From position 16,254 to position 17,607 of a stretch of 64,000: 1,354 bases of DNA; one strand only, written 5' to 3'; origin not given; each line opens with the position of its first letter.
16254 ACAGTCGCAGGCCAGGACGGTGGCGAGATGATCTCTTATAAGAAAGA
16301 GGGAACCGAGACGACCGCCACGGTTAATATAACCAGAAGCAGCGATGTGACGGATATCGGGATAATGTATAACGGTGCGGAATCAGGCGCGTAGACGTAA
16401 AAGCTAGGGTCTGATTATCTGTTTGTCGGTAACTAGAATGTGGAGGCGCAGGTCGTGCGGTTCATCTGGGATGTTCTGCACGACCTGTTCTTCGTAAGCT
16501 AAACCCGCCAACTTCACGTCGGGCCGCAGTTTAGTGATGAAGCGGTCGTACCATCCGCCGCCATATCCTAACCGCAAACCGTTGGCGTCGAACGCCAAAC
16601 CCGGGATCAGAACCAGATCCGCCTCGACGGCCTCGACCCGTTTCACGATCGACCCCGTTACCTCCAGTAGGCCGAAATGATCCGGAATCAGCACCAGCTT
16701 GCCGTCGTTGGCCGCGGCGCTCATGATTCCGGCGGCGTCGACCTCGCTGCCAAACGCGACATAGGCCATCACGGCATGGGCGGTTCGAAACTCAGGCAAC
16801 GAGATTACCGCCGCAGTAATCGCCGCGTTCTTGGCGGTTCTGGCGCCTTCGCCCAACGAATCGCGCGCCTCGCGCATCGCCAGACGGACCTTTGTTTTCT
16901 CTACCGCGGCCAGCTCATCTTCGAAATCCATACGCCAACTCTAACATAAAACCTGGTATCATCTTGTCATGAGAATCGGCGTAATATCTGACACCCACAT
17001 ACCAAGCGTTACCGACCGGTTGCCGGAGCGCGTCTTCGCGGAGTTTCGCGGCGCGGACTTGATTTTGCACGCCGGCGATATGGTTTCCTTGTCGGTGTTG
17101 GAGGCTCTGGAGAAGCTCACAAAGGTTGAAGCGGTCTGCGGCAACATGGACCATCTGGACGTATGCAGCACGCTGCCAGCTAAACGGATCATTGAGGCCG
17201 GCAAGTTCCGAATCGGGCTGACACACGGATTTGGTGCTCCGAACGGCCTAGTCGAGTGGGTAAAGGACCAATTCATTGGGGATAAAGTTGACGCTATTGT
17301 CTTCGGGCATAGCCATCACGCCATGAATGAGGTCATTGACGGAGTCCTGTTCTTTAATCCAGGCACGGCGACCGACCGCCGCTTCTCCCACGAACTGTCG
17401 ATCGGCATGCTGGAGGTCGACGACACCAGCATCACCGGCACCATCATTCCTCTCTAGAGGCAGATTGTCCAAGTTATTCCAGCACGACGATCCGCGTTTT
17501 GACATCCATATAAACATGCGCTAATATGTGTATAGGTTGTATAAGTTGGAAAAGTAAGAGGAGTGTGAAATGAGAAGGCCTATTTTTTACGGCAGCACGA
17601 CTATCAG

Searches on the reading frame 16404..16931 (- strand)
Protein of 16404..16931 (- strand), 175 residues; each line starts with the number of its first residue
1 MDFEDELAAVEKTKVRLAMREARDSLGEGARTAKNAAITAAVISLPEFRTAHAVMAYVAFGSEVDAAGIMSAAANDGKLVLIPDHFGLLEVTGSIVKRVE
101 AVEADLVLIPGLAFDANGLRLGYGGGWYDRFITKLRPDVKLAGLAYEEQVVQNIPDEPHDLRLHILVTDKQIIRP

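Call 39: search_protein_families(library=pfam, max_evalue=1e-8, proteins=[window:16404-16931:-])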
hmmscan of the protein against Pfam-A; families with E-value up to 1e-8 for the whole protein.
window:16404-16931:- (175 aa): 1 family
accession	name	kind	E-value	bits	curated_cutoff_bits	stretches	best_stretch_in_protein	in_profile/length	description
PF01812.26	5-FTHF_cyc-lig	-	2.9e-35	122.3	27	2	100-168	113-185/186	5-formyltetrahydrofolate cyclo-ligase family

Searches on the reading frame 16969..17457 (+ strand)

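Call 39: search_protein_families(library=pfam, max_evalue=1e-8, proteins=[window:16969-17457:+])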
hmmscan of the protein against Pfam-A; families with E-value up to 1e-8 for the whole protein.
window:16969-17457:+ (162 aa): 1 family
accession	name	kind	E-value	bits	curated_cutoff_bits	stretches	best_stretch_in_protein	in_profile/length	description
PF12850.12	Metallophos_2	-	1.4e-35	123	27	1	1-152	1-153/154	Calcineurin-like phosphoesterase superfamily domain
